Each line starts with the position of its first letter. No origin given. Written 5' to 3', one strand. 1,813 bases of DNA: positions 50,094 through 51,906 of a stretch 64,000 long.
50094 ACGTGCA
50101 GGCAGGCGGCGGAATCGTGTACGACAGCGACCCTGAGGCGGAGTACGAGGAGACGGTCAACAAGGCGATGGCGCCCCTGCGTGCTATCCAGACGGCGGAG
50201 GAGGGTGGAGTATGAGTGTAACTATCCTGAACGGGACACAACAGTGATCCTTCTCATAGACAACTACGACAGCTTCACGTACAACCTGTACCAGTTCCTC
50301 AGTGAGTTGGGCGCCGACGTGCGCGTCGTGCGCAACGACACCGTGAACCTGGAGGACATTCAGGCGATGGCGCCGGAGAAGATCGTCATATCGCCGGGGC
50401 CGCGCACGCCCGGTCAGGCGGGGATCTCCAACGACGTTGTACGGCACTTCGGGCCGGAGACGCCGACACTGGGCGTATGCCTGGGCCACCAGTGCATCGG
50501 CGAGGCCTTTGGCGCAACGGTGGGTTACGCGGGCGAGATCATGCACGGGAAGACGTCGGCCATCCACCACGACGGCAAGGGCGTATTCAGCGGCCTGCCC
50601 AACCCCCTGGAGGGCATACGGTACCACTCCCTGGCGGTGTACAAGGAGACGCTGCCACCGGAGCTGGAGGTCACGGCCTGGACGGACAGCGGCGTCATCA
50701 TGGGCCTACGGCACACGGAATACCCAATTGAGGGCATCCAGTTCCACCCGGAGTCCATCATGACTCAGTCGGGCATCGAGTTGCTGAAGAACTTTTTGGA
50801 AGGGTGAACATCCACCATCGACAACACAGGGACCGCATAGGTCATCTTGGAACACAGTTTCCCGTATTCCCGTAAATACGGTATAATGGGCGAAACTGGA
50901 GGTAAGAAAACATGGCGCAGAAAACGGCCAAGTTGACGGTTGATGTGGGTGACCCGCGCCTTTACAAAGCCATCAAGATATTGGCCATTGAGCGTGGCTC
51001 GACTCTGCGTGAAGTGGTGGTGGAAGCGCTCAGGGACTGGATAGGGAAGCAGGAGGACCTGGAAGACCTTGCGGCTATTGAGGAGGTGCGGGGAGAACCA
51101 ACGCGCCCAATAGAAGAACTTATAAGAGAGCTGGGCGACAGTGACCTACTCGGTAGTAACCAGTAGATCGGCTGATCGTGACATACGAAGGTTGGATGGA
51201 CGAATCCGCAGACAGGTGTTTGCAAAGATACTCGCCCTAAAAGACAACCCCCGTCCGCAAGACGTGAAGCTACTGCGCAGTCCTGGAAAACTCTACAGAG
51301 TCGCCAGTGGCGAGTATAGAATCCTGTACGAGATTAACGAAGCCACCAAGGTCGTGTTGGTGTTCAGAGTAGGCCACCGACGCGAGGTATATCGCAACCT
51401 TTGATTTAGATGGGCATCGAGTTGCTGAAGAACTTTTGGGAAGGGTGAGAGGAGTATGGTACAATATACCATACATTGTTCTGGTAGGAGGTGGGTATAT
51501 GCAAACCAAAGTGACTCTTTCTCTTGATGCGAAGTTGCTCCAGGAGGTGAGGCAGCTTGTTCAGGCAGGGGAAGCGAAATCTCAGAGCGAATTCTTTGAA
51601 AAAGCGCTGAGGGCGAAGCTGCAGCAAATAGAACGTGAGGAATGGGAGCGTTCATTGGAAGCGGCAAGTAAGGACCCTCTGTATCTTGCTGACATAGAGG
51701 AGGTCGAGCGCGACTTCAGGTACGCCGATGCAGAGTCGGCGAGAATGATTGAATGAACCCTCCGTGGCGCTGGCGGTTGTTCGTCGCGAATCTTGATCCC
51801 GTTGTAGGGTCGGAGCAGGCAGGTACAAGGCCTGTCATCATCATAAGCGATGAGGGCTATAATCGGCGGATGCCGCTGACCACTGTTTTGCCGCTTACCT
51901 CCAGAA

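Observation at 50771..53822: Four toxin-antitoxin modules or remnants inserted at gene junctions of the trp operon, bracketed by reiterated copies of the trpG 3-prime tail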

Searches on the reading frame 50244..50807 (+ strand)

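Call 7: search_protein_families(library=pfam, max_evalue=0.01, proteins=[window:50244-50807:+])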
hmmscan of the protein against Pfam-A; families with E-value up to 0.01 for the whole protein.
window:50244-50807:+ (187 aa): 2 families
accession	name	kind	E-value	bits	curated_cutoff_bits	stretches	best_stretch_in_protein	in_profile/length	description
PF00117.34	GATase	-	2.1e-58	197.6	22.8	1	3-185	1-187/190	Glutamine amidotransferase class-I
PF07722.19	Peptidase_C26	-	9e-07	29.3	20.5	1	72-170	105-219/219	Peptidase C26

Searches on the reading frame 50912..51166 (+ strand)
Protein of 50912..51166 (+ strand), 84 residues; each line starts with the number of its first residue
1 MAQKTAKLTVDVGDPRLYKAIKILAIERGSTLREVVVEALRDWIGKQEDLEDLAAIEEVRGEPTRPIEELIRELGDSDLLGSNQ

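Call 7: search_protein_families(library=pfam, max_evalue=0.01, proteins=[window:50912-51166:+])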
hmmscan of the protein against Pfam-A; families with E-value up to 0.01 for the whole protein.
window:50912-51166:+ (84 aa): 1 family
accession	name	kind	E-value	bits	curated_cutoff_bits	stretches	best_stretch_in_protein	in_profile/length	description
PF20605.4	Antitox_RHH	-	0.0012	19.4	27.2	1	14-42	12-40/50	Antitoxin-like ribbon-helix-helix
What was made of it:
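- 50912..51166 (+): RHH-type antitoxin of the ParE module. Antitox_RHH 19 bits, below cut-off (call 7).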

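Call 35: search_protein_families(library=ncbifam, max_evalue=0.1, proteins=[window:50912-51166:+])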
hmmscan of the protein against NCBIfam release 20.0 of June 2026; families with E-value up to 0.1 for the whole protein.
window:50912-51166:+ (84 aa): 1 family
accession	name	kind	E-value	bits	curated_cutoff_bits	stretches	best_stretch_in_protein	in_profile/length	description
NF048017.1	antitoxin_RelB_like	equivalog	0.00094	19.4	50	1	16-76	5-68/70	type II toxin-antitoxin system RelB family antitoxin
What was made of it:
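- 50912..51166 (+): RelB-like 19 bits (call 35).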

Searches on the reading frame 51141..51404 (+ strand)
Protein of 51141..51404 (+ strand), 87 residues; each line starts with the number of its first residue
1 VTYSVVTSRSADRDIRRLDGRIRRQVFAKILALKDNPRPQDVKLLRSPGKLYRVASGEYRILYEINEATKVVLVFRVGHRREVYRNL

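Call 7: search_protein_families(library=pfam, max_evalue=0.01, proteins=[window:51141-51404:+])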
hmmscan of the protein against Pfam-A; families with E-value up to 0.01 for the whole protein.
window:51141-51404:+ (87 aa): 2 families
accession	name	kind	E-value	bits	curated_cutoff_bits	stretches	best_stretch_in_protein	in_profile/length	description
PF05016.21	ParE_toxin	-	2.9e-11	44.2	23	1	6-84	2-89/89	ParE toxin of type II toxin-antitoxin system, parDE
PF15781.12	ParE-like_toxin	-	0.0032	17.8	28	0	5-87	1-86/87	ParE-like toxin of type II bacterial toxin-antitoxin system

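Call 35: search_protein_families(library=ncbifam, max_evalue=0.1, proteins=[window:51141-51404:+])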
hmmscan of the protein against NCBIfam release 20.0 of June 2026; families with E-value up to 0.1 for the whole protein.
window:51141-51404:+ (87 aa): 1 family
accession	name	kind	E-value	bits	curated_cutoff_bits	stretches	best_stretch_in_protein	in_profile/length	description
TIGR02385.1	RelE_StbE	subfamily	0.0012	19.3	27.9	1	8-84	5-88/88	type II toxin-antitoxin system mRNA interferase toxin, RelE/StbE family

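Call 59: find_homologous_proteins(query=window:51141-51404:+, max_evalue=1e-12)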
Query window:51141-51404:+ (87 aa): 102 proteins with E <= 1e-12 among 151 candidates.
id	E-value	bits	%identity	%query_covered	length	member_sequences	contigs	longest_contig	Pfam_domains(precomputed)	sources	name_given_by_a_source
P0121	2.1e-46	173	95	100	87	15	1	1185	PF05016.22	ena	-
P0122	1.8e-42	160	89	100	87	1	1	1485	PF05016.22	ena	-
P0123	4.7e-41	156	89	100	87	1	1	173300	PF05016.22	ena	-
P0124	6.6e-39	149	83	100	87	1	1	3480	PF05016.22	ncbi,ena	-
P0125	1.4e-37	145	83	100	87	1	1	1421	PF05016.22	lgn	-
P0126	2.7e-36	141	82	100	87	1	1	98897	PF05016.22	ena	-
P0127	7.2e-31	123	75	100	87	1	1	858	PF05016.22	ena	-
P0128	3.3e-30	121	67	100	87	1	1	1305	PF05016.22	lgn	-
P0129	4.5e-30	121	74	100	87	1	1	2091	PF05016.22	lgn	-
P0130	7.9e-30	120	71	100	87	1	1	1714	PF05016.22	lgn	-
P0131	6.0e-29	117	67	100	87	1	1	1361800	PF05016.22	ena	-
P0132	1.5e-28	116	69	100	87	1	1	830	PF05016.22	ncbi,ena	-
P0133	2.0e-28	116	66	100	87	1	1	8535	PF05016.22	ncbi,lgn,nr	ncbi:MAG: type II toxin-antitoxin system RelE/ParE family toxin [Dehalococcoidia bacterium]|nr:type 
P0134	2.4e-28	115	69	100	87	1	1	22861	PF05016.22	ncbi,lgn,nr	ncbi:MAG: type II toxin-antitoxin system RelE/ParE family toxin [Chloroflexi bacterium]|nr:type II t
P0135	4.5e-28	115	66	100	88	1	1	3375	PF05016.22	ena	-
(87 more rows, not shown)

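Call 60: find_encoding_contigs(protein=P0123, flank=6000, max_places=2)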
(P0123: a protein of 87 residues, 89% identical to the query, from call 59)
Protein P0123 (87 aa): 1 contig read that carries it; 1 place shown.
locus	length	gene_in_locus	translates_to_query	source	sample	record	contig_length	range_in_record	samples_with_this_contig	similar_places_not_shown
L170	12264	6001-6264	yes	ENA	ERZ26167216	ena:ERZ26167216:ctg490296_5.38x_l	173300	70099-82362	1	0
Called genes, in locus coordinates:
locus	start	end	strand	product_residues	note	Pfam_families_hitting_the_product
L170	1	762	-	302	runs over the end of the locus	PF01522:Polysacc_deac_1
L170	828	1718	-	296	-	PF01522:Polysacc_deac_1 (weak)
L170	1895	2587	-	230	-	PF00857:Isochorismatase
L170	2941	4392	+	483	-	PF04715:, PF00425:Chorismate_bind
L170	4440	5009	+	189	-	PF00117:GATase, PF07722:Peptidase_C26 (weak)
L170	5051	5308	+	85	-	PF01402:RHH_1 (weak)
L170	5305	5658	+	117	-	PF02452:PemK_toxin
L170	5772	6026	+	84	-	-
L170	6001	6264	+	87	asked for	PF05016:ParE_toxin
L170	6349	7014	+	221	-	-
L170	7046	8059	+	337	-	PF02885:Glycos_trans_3N, PF00591:Glycos_transf_3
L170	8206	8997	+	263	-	PF00218:IGPS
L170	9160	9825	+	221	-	PF00697:PRAI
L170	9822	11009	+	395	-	PF00291:PALP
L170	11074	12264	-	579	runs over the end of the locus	PF00795:CN_hydrolase, PF02540:NAD_synthase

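Call 61: find_encoding_contigs(protein=P0126, flank=6000, max_places=2)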
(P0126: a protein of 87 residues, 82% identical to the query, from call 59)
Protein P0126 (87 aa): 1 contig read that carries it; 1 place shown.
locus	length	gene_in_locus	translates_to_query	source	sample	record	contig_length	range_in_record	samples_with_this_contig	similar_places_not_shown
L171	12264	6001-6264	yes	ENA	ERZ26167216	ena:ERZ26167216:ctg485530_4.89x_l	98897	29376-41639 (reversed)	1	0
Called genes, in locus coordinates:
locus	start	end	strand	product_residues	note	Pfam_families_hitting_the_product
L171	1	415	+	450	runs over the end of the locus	PF00291:PALP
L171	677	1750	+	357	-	PF00579:tRNA-synt_1b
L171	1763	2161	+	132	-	-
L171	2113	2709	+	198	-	PF14088:DUF4268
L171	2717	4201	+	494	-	PF04715:, PF00425:Chorismate_bind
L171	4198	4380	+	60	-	-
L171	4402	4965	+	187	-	PF00117:GATase, PF07722:Peptidase_C26 (weak)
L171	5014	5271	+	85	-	PF01402:RHH_1, PF19891:DUF6364 (weak)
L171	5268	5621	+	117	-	PF02452:PemK_toxin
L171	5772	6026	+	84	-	-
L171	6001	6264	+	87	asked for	PF05016:ParE_toxin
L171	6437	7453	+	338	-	PF02885:Glycos_trans_3N, PF00591:Glycos_transf_3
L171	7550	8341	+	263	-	PF00218:IGPS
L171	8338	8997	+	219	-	PF00697:PRAI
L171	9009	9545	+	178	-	-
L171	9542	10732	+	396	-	PF00291:PALP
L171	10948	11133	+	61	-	-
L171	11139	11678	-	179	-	-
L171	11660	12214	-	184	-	-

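Call 62: find_encoding_contigs(protein=P0121, flank=3000, max_places=2)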
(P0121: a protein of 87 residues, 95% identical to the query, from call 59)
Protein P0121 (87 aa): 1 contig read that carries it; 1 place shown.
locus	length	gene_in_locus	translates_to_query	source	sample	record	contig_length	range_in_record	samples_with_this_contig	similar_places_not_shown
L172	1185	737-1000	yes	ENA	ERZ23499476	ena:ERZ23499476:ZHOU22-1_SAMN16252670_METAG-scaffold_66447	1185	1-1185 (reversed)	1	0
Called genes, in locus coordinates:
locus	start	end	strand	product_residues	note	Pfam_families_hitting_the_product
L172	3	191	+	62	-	?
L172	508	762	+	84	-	-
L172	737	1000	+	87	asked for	PF05016:ParE_toxin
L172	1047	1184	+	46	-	?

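Call 70: search_protein_families(library=pfam, max_evalue=0.01, proteins=[L172:3-191:+, L172:196-318:+, L170:6349-7014:+])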
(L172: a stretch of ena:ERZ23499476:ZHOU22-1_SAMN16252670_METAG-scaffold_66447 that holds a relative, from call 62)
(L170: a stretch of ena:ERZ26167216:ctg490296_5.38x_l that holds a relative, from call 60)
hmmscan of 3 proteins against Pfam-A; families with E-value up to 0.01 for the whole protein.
L172:3-191:+ (62 aa): 1 family
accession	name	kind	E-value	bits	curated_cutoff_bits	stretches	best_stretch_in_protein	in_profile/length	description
PF13565.12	HTH_32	-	1.3e-10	42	33.7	1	2-53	28-73/73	Homeodomain-like domain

L172:196-318:+ (41 aa): 0 families

L170:6349-7014:+ (221 aa): 1 family
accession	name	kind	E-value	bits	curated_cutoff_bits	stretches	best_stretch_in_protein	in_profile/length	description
PF09509.15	Hypoth_Ymh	-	0.0079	16.5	25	0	97-135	75-113/119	Protein of unknown function (Hypoth_ymh)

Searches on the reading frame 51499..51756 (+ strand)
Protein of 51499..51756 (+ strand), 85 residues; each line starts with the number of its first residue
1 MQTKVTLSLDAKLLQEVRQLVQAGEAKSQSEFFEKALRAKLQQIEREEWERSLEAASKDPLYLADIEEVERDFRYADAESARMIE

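Call 7: search_protein_families(library=pfam, max_evalue=0.01, proteins=[window:51499-51756:+])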
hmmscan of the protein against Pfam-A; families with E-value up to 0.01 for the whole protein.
window:51499-51756:+ (85 aa): 3 families
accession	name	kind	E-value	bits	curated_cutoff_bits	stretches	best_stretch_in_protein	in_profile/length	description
PF01402.27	RHH_1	-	1.9e-06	28.1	20.5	1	5-41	2-37/39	Ribbon-helix-helix protein, copG family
PF19891.5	DUF6364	-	0.0004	21.2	27.3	1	1-65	1-58/70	Family of unknown function (DUF6364)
PF07362.18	CcdA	-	0.0015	19.3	22.4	1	4-55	3-49/71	Post-segregation antitoxin CcdA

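Call 35: search_protein_families(library=ncbifam, max_evalue=0.1, proteins=[window:51499-51756:+])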
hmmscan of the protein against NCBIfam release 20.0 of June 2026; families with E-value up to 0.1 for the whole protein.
window:51499-51756:+ (85 aa): 7 families
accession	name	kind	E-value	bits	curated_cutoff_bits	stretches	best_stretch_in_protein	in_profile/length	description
NF050104.1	TA_MazE_antitoxin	equivalog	0.00054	20.3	65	1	4-68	1-61/69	type II toxin-antitoxin system MazE family antitoxin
NF002815.0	PRK02967.1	equivalog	0.0021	18.1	83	1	4-50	3-49/139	nickel-responsive transcriptional regulator NikR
NF041551.1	YlcI_YnfO_N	subfamily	0.0069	16.4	30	1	1-43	1-41/42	YlcI/YnfO family protein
NF058555.1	TransRegCdrSHalo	equivalog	0.0071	16.3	100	1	4-50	3-49/61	transcriptional regulator CdrS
TIGR02793.1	nikR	equivalog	0.024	14.9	175.45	1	4-50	2-48/129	nickel-responsive transcriptional regulator NikR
TIGR02606.1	antidote_CC2985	hypoth_equivalog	0.033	14.2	46.2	1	8-53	5-47/70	type II toxin-antitoxin system ParD family antitoxin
NF001884.0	PRK00630.1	subfamily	0.075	13.1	119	1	5-51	13-56/148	nickel responsive regulator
